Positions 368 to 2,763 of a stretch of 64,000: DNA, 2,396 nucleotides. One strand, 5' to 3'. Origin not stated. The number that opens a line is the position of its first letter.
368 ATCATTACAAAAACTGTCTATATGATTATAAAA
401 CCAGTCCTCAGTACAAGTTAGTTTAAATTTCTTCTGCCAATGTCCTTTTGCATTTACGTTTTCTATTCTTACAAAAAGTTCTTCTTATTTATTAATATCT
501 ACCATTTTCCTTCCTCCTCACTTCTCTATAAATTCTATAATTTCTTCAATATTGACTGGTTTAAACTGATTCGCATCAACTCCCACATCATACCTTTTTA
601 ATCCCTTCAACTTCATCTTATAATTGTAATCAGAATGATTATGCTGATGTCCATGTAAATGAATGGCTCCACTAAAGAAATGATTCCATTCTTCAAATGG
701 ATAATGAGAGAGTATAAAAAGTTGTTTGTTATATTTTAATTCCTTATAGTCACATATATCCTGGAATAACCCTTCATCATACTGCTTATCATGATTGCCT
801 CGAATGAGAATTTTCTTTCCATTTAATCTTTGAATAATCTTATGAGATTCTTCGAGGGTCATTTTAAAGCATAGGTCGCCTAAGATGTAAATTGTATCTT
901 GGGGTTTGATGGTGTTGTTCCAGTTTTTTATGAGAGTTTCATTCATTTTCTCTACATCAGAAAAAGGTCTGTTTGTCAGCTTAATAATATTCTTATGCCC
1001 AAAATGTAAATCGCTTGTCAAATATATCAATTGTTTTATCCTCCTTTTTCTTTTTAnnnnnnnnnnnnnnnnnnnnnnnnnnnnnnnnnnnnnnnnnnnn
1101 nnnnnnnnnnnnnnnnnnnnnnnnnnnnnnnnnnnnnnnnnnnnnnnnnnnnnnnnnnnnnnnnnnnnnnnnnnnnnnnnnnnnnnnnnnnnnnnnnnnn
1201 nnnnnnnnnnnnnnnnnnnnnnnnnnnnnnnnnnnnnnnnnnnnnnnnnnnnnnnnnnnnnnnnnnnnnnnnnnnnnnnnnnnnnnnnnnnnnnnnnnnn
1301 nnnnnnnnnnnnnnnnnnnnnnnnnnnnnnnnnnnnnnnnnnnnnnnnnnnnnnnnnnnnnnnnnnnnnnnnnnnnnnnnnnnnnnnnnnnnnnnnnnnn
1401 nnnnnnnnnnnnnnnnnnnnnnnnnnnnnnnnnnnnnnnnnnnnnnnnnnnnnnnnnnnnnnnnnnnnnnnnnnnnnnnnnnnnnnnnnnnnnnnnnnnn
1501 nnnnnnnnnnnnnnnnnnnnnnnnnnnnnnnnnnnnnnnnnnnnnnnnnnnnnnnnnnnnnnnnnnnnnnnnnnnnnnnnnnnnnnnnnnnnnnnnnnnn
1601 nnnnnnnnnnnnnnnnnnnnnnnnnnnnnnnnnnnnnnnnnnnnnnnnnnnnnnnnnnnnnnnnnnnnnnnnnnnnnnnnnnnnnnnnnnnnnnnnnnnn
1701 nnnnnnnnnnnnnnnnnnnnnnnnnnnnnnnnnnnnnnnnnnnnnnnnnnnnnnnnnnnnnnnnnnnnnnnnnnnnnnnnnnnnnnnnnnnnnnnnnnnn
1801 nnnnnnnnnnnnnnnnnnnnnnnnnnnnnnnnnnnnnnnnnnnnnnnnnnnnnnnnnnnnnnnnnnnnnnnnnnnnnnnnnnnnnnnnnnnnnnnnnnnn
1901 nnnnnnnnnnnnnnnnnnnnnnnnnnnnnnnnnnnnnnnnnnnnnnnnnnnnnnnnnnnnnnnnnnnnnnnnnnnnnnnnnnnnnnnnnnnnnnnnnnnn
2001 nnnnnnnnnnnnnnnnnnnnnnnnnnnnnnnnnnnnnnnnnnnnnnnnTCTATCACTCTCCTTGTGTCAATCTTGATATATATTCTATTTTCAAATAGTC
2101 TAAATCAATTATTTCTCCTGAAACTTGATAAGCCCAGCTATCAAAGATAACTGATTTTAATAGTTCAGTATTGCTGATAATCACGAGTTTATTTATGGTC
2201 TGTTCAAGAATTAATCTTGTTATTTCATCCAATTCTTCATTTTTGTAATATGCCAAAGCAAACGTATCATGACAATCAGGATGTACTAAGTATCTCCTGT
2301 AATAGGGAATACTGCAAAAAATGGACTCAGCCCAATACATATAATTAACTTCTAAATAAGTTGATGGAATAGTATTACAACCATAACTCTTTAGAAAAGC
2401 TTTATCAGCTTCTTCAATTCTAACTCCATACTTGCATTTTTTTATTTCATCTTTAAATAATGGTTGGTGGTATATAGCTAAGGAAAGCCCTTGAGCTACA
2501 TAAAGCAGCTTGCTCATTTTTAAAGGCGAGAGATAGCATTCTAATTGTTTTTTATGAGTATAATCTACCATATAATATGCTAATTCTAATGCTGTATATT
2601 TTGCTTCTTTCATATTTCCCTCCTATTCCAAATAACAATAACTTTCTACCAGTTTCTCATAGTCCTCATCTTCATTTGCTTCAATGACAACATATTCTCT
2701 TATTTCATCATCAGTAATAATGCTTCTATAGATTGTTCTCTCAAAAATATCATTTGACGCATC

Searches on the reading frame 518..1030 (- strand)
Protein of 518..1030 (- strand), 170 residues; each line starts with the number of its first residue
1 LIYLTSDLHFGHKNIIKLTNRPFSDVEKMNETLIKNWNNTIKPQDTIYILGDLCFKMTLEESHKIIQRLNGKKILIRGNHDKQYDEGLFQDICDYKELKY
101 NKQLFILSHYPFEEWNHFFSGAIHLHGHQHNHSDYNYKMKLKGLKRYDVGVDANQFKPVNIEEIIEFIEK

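Call 39: search_protein_families(library=phrogs, proteins=[window:518-1030:-], max_evalue=0.001)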
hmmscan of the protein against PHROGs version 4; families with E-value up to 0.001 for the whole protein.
window:518-1030:- (170 aa): 1 family
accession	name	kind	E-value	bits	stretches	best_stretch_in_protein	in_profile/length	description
phrog_547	-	other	2.1e-53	181.9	1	1-170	30-201/245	phosphoesterase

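Call 43: find_encoding_contigs(protein=window:518-1030:-, flank=10000, max_places=3)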
Protein window:518-1030:- (170 aa): 11 contigs read that carry it; 3 places shown.
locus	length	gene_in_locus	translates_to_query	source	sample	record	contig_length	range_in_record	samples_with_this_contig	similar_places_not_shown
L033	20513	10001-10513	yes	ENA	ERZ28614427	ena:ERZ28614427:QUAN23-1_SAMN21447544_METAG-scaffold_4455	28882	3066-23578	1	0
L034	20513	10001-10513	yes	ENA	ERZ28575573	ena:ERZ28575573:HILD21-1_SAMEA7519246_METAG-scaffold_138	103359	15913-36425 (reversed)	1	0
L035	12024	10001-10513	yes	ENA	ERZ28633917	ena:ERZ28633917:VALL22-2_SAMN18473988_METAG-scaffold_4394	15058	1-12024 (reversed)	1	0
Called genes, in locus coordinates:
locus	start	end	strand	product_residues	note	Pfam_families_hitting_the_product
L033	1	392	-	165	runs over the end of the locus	PF10502:Peptidase_S26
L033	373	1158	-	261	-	PF00149:Metallophos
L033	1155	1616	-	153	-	-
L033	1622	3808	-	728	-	PF01751:Toprim, PF01131:Topoisom_bac, PF13342:Toprim_Crpt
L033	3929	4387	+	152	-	-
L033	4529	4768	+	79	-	-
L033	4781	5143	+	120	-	PF10686:YAcAr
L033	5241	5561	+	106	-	-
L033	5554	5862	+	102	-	-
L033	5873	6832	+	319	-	PF02272:DHHA1 (weak)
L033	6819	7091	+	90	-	-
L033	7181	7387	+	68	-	-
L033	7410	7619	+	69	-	-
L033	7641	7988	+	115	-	-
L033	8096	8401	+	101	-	-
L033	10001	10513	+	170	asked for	PF00149:Metallophos (weak)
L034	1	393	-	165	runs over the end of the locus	PF10502:Peptidase_S26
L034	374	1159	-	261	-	PF00149:Metallophos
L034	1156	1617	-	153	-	-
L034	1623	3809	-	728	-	PF01751:Toprim, PF01131:Topoisom_bac, PF13342:Toprim_Crpt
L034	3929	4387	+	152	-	-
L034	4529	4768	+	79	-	-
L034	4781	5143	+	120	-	PF10686:YAcAr (weak)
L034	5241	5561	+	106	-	-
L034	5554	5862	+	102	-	-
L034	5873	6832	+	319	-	PF02272:DHHA1 (weak)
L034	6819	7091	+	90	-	-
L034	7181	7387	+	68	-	-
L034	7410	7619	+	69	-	-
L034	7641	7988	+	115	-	-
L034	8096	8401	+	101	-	-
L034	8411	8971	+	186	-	-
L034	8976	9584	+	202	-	-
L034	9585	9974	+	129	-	-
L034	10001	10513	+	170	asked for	PF00149:Metallophos (weak)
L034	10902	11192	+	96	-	-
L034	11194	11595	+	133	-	-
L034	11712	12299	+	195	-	PF14528:LAGLIDADG_3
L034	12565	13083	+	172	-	-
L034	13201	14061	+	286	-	-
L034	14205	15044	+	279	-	PF02368:Big_2 (weak)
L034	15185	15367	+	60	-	-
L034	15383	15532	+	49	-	-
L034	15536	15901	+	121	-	-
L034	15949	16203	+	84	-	-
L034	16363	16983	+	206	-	-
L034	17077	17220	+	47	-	-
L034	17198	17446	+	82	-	-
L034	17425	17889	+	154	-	-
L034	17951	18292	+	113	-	-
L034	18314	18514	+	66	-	-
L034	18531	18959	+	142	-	PF18824:LPD11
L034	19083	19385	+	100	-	-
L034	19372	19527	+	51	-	-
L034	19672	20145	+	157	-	PF13151:DUF3990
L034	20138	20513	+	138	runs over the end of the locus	-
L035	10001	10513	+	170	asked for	PF00149:Metallophos (weak)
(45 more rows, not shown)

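Call 68: search_protein_families(library=phrogs, proteins=[L034:12565-13083:+, L034:13201-14061:+, L034:14205-15044:+, L034:16363-16983:+, L034:17425-17889:+, L034:18531-18959:+, L034:19672-20145:+], max_evalue=0.001)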
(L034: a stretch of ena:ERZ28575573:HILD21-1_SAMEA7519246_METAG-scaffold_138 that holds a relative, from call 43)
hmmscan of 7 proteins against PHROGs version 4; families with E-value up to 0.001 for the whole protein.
L034:12565-13083:+ (172 aa): 1 family
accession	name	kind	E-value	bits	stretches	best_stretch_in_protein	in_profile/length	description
phrog_3303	-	unknown function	5.8e-12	46.7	1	3-116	2-117/186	-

L034:13201-14061:+ (286 aa): 0 families

L034:14205-15044:+ (279 aa): 4 families
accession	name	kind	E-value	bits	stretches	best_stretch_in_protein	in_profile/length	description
phrog_10059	-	unknown function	6.9e-10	39.2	1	158-276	147-264/345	-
phrog_215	-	head and packaging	1.1e-07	32.3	1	229-275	256-305/491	structural protein with Ig domain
phrog_22121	-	unknown function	4.1e-05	22.9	1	110-275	409-566/765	-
phrog_290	-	tail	0.00072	20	0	218-274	354-410/411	minor tail protein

L034:16363-16983:+ (206 aa): 0 families

L034:17425-17889:+ (154 aa): 0 families

L034:18531-18959:+ (142 aa): 2 families
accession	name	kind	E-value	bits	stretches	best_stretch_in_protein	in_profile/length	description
phrog_15551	-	unknown function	2.4e-20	73.6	1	78-142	14-83/84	-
phrog_14085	-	unknown function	1.7e-05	25.9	1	1-60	6-77/80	-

L034:19672-20145:+ (157 aa): 0 families

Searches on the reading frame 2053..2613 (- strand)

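Call 39: search_protein_families(library=phrogs, proteins=[window:2053-2613:-], max_evalue=0.001)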
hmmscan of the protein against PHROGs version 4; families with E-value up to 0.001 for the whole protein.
window:2053-2613:- (186 aa): 2 families
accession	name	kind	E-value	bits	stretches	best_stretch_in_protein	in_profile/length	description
phrog_1281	-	unknown function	2.9e-13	50.9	1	1-151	3-116/195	-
phrog_10390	-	unknown function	9.2e-08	32.9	1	18-82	161-218/299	-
